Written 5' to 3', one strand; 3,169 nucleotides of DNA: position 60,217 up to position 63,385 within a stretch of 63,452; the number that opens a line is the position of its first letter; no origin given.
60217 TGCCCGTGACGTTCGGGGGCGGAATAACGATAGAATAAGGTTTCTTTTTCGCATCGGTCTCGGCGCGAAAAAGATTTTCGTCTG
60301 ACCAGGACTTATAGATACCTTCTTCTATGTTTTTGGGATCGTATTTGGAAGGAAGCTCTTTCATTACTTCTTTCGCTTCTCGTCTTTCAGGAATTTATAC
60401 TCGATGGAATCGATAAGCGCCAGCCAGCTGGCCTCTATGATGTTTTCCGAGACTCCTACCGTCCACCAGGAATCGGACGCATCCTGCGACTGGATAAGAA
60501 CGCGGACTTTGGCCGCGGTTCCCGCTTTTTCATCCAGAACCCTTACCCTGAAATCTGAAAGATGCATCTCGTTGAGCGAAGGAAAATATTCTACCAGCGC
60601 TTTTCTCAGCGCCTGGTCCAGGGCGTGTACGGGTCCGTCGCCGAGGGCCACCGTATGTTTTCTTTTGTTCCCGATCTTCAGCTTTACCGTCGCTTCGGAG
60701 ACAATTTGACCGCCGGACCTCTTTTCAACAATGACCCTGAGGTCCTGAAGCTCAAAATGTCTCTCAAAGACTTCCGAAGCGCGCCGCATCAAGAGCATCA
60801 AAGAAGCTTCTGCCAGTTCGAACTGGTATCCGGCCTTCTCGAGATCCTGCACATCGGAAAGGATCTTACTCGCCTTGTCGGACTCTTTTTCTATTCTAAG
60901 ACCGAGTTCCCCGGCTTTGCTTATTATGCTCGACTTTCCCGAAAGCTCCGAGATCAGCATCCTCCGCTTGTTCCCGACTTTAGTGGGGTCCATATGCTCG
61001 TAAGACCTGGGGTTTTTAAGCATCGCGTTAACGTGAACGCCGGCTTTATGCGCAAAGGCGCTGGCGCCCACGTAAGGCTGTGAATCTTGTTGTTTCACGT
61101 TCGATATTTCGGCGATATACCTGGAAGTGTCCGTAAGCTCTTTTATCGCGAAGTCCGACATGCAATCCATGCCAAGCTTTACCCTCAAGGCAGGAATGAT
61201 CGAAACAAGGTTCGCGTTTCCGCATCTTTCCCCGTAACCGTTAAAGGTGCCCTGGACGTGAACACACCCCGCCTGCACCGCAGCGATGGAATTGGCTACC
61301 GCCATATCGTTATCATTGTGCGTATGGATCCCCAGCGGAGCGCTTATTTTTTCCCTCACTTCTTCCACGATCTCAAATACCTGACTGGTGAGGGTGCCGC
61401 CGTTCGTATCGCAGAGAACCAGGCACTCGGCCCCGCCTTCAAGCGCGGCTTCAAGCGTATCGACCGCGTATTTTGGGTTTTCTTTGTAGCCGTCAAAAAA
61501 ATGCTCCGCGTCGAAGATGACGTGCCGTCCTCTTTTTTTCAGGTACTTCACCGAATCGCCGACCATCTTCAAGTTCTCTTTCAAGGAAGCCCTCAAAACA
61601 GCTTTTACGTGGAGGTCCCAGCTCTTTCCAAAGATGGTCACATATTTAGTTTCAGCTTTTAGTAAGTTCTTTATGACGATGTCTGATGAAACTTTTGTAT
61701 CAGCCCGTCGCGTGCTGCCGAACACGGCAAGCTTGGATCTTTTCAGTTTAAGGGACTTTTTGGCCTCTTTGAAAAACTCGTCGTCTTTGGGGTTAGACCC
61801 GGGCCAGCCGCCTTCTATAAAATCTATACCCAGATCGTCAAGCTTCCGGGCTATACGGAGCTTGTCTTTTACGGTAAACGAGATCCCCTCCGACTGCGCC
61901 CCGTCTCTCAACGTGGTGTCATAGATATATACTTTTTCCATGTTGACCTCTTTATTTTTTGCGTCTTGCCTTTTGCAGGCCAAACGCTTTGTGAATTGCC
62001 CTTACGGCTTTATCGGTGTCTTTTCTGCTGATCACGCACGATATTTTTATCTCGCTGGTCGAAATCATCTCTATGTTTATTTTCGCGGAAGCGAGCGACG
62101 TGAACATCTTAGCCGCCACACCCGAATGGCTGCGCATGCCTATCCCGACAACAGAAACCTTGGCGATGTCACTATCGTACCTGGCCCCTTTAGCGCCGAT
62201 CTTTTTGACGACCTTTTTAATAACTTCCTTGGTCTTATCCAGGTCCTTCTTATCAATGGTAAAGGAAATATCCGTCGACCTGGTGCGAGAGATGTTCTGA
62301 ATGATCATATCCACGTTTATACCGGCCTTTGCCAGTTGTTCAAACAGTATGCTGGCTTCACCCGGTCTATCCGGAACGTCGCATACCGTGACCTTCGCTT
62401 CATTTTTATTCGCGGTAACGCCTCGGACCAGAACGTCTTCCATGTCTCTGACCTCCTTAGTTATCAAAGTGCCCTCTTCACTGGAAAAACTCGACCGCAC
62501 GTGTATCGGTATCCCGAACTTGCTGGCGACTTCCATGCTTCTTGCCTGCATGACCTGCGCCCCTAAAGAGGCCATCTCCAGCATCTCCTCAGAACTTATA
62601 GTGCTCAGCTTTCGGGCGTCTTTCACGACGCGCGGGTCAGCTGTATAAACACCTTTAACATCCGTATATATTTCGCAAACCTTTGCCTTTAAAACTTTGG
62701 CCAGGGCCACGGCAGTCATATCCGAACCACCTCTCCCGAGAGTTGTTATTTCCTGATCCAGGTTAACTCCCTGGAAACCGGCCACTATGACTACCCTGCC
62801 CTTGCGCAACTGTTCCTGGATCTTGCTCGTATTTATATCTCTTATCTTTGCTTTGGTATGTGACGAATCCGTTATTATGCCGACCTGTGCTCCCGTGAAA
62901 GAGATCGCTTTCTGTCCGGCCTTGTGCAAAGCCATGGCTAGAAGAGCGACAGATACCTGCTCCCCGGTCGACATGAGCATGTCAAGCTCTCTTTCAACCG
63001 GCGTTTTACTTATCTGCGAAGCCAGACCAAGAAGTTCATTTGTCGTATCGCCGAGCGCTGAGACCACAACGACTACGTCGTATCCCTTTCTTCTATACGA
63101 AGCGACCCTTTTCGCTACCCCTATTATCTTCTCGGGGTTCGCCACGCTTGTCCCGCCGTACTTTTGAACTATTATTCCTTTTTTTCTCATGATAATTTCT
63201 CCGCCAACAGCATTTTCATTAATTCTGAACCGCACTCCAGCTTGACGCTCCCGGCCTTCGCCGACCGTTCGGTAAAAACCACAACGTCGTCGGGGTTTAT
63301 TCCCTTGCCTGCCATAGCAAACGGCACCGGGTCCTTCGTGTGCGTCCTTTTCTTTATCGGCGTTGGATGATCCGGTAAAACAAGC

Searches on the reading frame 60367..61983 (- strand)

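Call 111: search_protein_families(library=pfam, proteins=[window:60367-61983:-], max_evalue=0.0001)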
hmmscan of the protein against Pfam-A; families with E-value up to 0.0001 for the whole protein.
window:60367-61983:- (539 aa): 3 families
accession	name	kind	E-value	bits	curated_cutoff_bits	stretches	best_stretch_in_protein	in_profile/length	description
PF00682.25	HMGL-like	-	2.2e-52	178.5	29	1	17-289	1-259/260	HMGL-like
PF08502.15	LeuA_dimer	-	6e-28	97.8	24.9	1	389-529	1-129/131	LeuA allosteric (dimerisation) domain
PF22617.1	HCS_D2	-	4.5e-19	69.1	27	1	305-379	2-75/82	Homocitrate synthase post-HMGL domain-like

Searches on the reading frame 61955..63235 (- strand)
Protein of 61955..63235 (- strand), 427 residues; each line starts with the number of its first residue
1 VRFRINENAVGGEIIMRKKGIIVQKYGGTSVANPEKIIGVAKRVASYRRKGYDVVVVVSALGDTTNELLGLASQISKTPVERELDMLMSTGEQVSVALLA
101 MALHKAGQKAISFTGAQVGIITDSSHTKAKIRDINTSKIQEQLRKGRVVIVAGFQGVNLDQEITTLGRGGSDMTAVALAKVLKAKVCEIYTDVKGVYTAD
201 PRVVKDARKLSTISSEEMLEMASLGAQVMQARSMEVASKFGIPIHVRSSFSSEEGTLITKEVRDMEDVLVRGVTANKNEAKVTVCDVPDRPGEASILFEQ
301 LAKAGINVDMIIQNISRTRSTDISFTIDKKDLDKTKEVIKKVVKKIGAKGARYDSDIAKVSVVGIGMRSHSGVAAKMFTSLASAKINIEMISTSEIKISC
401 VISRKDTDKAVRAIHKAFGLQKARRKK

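Call 111: search_protein_families(library=pfam, proteins=[window:61955-63235:-], max_evalue=0.0001)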
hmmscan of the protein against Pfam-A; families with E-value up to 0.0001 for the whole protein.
window:61955-63235:- (427 aa): 4 families
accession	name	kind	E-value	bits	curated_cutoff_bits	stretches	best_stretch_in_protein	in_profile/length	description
PF00696.33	AA_kinase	-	1.2e-52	179.5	24.9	1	21-248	2-234/234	Amino acid kinase family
PF22468.2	ACT_9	-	1.2e-40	137.5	27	2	360-418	1-61/61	ACT domain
PF13840.12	ACT_7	-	2.6e-20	72.5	27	1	354-416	3-65/65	ACT domain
PF01842.31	ACT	-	2.3e-16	59.7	27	1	284-342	4-64/66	ACT domain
